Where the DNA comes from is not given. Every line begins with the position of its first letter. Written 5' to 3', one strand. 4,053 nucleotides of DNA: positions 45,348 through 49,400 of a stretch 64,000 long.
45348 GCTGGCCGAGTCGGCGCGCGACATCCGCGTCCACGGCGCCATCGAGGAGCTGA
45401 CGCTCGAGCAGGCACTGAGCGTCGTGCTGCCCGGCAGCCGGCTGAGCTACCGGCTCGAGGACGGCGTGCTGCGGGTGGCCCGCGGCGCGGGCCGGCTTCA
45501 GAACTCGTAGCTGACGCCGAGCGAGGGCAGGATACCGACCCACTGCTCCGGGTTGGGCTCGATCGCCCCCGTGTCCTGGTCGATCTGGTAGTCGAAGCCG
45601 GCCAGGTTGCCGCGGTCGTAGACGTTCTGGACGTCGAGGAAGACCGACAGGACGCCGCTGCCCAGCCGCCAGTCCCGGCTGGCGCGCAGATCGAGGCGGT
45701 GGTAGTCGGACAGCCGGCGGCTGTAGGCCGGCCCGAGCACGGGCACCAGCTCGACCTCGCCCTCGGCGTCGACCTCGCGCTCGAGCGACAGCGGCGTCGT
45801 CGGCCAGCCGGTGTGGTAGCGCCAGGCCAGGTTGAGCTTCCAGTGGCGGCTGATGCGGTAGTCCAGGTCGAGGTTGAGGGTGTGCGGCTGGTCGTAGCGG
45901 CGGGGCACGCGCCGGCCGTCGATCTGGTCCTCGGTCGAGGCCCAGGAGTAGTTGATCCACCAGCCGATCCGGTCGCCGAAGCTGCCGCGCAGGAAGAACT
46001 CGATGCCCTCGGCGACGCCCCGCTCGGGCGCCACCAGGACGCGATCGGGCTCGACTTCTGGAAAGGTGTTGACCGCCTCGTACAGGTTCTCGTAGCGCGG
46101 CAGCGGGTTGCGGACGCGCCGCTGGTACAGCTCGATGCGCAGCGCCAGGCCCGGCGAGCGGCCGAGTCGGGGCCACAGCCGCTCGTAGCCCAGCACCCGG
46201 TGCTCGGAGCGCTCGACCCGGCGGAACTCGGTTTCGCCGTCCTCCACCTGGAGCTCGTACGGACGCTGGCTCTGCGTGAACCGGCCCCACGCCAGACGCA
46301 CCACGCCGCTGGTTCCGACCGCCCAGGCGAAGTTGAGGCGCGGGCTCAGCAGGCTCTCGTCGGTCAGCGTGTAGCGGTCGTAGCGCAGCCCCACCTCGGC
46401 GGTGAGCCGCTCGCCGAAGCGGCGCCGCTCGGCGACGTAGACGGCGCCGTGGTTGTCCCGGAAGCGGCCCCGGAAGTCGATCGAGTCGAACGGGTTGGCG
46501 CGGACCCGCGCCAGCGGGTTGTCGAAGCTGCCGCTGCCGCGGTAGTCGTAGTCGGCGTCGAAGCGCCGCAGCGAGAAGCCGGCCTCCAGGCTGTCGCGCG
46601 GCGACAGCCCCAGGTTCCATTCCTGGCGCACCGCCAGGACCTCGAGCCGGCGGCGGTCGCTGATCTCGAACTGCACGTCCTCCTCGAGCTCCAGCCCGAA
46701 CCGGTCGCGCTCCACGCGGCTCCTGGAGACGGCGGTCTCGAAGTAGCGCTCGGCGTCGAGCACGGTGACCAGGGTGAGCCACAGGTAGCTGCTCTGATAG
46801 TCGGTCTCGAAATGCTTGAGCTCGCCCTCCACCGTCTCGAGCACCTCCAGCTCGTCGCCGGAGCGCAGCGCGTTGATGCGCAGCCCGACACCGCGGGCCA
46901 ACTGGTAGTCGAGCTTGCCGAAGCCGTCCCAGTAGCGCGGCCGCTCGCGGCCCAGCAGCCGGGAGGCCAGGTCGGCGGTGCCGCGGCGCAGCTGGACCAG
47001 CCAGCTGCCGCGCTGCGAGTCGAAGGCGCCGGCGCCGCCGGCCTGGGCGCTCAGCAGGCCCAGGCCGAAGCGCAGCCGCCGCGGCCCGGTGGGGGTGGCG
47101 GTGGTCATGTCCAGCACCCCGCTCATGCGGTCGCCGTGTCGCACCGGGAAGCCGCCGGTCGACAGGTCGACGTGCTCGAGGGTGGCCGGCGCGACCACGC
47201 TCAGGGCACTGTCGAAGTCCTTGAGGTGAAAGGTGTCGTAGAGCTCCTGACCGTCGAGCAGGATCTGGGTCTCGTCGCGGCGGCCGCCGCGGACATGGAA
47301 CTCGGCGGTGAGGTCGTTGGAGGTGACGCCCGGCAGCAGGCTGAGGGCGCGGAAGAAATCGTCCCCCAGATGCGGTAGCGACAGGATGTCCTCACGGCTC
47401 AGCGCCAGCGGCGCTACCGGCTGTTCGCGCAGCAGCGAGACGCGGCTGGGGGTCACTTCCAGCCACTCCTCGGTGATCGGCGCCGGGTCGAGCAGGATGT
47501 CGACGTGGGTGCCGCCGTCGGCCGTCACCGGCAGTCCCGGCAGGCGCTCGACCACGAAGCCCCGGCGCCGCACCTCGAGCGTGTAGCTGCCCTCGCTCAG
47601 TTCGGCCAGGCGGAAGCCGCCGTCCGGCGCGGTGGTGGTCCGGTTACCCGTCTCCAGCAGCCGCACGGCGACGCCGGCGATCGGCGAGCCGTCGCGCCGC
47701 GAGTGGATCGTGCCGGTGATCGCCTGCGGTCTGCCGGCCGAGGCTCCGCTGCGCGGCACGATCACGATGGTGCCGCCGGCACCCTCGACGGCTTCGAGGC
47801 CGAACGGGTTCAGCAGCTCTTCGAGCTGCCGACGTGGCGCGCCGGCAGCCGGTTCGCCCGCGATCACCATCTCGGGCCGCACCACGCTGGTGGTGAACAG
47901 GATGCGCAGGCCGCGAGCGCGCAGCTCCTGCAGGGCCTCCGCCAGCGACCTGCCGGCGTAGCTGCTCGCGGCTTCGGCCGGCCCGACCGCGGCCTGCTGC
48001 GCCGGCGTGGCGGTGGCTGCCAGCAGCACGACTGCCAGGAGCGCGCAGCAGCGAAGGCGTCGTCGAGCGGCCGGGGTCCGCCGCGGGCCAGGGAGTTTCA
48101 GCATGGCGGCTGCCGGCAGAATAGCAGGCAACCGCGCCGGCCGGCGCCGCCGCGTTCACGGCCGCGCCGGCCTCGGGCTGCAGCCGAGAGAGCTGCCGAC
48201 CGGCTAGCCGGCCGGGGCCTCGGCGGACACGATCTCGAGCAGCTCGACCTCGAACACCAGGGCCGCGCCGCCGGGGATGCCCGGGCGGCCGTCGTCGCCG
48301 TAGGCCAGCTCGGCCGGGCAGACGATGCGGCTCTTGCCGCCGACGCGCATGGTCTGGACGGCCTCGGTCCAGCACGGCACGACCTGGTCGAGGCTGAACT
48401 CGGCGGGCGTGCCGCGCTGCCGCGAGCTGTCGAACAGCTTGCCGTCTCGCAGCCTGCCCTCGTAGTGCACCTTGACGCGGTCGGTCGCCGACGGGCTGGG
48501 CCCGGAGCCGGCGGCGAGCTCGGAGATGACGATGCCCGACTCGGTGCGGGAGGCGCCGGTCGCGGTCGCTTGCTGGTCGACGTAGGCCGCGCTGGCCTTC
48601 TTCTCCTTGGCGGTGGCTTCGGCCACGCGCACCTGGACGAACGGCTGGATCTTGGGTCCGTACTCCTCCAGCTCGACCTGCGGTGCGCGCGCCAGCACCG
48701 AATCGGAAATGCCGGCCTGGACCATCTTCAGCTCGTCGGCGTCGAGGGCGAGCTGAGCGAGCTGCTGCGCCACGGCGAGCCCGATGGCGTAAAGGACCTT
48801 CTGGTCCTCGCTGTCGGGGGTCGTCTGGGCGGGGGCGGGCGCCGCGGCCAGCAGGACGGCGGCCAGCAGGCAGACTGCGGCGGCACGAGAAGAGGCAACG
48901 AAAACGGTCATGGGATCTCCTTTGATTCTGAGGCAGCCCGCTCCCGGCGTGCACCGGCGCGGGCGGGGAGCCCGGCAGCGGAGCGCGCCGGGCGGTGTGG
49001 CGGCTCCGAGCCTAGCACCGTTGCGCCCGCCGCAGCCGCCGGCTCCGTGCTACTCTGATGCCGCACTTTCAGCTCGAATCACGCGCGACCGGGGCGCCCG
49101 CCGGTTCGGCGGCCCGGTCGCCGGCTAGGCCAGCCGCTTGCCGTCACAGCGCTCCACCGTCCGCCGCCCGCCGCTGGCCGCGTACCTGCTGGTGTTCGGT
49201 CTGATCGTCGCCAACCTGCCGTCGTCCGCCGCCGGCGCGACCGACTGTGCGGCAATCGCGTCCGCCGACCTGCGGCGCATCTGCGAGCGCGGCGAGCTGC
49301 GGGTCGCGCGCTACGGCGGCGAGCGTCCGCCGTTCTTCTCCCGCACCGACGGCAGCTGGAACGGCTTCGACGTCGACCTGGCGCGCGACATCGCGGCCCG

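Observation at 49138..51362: SBP3 (PBPb) protein translationally coupled to a DAACS secondary transporter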

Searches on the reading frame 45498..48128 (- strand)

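Call 5: search_protein_families(library=pfam, proteins=[window:45498-48128:-], max_evalue=0.01)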
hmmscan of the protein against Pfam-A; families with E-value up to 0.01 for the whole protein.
window:45498-48128:- (876 aa): 4 families
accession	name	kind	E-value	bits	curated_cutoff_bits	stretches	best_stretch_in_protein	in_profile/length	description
PF00593.30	TonB_dep_Rec_b-barrel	-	1.3e-18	68.5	27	1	447-836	74-436/436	TonB dependent receptor-like, beta-barrel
PF13620.12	CarboxypepD_reg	-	5.6e-14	52.7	32.3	1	137-213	2-81/82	Carboxypeptidase regulatory-like domain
PF13715.12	CarbopepD_reg_2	-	9.2e-08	32.5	32.2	1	137-192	1-56/88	CarboxypepD_reg-like domain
PF07715.20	Plug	-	4.1e-06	27.7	23.9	1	236-335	5-103/107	TonB-dependent Receptor Plug Domain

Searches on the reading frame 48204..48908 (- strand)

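Call 5: search_protein_families(library=pfam, proteins=[window:48204-48908:-], max_evalue=0.01)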
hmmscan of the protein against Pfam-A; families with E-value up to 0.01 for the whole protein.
window:48204-48908:- (234 aa): 2 families
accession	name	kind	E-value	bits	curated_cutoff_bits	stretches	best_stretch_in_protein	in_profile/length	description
PF00254.34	FKBP_C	-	1.4e-28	99.5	21.1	1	138-224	3-94/94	FKBP-type peptidyl-prolyl cis-trans isomerase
PF01346.23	FKBP_N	-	1.9e-08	35.5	22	1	36-126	2-93/97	Domain amino terminal to FKBP-type peptidyl-prolyl isomerase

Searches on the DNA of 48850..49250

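Call 85: search_rna_families(source=window, start=48850, end=49250, threshold=evalue, max_evalue=1)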
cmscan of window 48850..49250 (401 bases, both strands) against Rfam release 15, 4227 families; matches with E-value up to 1: 0.
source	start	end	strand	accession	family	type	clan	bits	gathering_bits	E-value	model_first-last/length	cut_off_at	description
